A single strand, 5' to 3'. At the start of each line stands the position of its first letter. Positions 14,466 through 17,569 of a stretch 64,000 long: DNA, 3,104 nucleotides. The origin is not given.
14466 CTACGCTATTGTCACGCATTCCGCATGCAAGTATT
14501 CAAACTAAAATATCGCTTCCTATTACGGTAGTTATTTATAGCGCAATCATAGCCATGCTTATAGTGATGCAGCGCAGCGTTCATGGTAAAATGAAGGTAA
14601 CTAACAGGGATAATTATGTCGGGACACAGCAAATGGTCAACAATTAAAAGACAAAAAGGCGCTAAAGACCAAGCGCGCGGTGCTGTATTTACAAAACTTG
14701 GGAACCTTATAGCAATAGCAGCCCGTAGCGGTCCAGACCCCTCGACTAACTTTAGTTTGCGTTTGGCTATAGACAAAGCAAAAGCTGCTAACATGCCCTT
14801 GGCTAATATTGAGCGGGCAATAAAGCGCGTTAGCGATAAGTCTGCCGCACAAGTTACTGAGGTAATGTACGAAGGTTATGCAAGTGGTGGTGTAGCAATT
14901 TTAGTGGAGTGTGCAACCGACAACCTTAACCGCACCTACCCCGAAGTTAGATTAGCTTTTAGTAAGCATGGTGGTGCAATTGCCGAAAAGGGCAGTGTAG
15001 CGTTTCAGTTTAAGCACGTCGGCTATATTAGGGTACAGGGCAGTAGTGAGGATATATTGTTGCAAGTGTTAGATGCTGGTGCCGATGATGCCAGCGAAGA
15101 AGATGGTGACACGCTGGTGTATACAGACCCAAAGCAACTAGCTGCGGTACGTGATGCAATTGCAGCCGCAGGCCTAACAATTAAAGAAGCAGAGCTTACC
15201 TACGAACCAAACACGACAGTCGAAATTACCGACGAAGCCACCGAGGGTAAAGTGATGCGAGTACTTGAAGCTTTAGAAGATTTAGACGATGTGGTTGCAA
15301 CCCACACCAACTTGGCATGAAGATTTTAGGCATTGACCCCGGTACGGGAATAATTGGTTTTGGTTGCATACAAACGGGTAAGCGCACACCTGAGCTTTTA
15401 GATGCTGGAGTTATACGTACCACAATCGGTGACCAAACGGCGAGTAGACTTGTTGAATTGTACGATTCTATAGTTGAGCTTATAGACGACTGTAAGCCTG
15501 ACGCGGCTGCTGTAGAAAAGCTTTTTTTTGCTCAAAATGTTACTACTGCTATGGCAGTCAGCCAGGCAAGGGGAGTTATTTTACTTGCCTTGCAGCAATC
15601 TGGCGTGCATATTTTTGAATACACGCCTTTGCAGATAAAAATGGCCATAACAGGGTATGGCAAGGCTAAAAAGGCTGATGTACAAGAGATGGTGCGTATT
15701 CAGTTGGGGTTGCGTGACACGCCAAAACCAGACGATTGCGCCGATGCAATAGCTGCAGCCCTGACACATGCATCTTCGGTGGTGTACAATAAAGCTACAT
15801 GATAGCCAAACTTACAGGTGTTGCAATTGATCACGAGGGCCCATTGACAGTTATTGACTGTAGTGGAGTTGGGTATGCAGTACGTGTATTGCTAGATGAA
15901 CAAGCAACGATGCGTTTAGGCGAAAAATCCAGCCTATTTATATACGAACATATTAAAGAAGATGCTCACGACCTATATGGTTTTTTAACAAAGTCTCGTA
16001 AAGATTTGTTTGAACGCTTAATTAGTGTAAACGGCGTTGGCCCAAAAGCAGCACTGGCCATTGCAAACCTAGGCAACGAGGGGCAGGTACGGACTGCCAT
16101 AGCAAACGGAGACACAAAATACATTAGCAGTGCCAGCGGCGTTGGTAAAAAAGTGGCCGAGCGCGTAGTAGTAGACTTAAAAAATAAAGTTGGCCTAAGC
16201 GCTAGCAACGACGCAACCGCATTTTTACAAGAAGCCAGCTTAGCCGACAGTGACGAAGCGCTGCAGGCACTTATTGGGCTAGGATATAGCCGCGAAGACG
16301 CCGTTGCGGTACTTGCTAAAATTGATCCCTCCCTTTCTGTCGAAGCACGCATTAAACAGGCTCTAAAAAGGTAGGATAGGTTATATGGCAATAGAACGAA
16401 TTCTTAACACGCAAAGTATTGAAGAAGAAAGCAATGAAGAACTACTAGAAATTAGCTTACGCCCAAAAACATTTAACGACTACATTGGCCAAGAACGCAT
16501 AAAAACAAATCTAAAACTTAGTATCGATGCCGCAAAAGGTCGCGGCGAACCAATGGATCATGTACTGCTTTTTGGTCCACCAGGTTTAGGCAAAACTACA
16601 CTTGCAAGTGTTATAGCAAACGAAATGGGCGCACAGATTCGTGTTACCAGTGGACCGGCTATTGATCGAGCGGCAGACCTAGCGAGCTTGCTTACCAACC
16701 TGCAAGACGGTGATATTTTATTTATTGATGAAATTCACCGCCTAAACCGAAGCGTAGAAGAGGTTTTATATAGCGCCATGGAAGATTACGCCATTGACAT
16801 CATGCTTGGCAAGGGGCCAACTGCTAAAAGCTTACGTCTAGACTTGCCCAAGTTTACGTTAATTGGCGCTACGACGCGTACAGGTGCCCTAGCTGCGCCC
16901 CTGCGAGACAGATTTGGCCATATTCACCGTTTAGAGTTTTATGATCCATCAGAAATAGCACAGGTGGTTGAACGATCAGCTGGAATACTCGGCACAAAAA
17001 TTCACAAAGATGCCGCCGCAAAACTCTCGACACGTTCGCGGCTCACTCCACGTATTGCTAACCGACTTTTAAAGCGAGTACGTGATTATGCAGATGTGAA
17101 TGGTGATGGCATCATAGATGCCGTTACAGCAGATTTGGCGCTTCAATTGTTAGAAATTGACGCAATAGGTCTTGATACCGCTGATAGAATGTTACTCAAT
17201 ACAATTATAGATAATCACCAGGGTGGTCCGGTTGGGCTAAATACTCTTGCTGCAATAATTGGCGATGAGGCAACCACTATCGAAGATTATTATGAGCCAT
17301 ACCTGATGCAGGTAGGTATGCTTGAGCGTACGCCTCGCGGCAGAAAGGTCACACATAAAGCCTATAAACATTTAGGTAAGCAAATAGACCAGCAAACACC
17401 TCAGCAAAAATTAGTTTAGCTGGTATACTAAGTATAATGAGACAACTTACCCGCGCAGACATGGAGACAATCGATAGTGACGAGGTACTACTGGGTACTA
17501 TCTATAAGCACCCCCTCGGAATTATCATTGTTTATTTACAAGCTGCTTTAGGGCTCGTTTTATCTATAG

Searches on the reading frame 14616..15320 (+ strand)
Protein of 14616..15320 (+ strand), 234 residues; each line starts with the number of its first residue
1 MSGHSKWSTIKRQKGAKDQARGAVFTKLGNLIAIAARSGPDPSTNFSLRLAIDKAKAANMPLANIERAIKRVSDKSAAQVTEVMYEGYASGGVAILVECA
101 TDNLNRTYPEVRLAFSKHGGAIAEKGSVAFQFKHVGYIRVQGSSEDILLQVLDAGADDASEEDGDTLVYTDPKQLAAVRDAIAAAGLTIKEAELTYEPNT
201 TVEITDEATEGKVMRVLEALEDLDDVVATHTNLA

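Call 49: search_protein_families(library=pfam, max_evalue=0.00001, proteins=[window:14616-15320:+])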
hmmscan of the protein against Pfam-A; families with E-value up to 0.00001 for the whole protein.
window:14616-15320:+ (234 aa): 2 families
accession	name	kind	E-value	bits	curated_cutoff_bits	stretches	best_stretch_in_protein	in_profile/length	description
PF01709.26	Transcrip_reg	-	6.3e-50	169.4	27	1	81-233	2-160/160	TACO1/YebC second and third domain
PF20772.2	TACO1_YebC_N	-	6e-29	100.8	36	1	5-74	1-72/73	TACO1/YebC protein N-terminal domain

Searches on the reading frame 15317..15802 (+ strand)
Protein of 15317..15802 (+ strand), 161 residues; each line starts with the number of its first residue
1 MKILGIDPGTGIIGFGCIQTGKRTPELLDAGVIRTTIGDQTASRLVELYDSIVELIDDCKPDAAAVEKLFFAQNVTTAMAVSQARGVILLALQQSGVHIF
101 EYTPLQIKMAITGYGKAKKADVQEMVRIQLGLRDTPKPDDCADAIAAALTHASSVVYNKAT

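Call 49: search_protein_families(library=pfam, max_evalue=0.00001, proteins=[window:15317-15802:+])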
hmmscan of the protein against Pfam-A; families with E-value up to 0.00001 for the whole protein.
window:15317-15802:+ (161 aa): 1 family
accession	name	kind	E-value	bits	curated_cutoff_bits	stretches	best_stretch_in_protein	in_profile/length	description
PF02075.23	RuvC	-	6.1e-48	162.9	22.2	1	3-151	1-148/148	Crossover junction endodeoxyribonuclease RuvC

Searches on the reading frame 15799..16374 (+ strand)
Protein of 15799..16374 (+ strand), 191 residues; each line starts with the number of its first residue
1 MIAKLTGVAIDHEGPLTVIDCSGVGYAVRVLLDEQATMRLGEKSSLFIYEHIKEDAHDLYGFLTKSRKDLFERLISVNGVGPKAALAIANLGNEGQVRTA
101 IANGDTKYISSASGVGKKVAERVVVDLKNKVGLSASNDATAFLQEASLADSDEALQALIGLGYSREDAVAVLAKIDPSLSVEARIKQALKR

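Call 49: search_protein_families(library=pfam, max_evalue=0.00001, proteins=[window:15799-16374:+])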
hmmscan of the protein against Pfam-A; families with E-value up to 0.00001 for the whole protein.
window:15799-16374:+ (191 aa): 3 families
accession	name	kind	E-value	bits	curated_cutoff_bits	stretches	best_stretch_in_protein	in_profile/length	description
PF01330.27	RuvA_N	-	1.6e-14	54.1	23.6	1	1-61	1-61/61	RuvA N terminal domain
PF14520.12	HHH_5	-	2.9e-13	50.5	27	1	71-128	1-56/57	Helix-hairpin-helix domain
PF07499.19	RuvA_C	-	2.2e-11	44.5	24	1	151-190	3-44/47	RuvA, C-terminal domain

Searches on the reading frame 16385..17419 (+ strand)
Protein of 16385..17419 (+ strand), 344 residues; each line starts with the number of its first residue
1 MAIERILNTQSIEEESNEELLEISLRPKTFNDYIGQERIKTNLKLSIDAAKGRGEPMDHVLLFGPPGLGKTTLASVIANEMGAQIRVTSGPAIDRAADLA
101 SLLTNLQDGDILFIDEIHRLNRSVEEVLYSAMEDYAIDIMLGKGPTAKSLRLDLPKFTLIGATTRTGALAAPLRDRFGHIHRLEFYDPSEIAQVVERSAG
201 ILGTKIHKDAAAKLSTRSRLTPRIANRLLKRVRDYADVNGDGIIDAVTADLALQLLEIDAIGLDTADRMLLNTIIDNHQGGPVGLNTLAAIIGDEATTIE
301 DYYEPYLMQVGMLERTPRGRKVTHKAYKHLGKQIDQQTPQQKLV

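Call 49: search_protein_families(library=pfam, max_evalue=0.00001, proteins=[window:16385-17419:+])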
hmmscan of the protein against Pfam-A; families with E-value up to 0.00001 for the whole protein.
window:16385-17419:+ (344 aa): 6 families
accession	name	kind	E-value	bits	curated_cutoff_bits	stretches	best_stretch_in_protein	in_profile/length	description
PF05496.18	RuvB_N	-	2.2e-79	265.2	27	1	25-183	1-159/159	Holliday junction DNA helicase RuvB P-loop domain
PF17864.7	AAA_lid_4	-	1.8e-27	95.4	27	1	186-259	1-74/74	RuvB AAA lid domain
PF05491.19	RuvB_C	-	1.5e-23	82.9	24.7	1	261-330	2-71/72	RuvB C-terminal winged helix domain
PF00004.35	AAA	-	1.8e-21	77.4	21.2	1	60-182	1-128/131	ATPase family associated with various cellular activities (AAA)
PF07728.20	AAA_5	-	5.3e-12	46.4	22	1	59-177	1-139/139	AAA domain (dynein-related subfamily)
PF01078.27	Mg_chelatase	-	9e-07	28.9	20.3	0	30-78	2-43/207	Magnesium chelatase, subunit ChlI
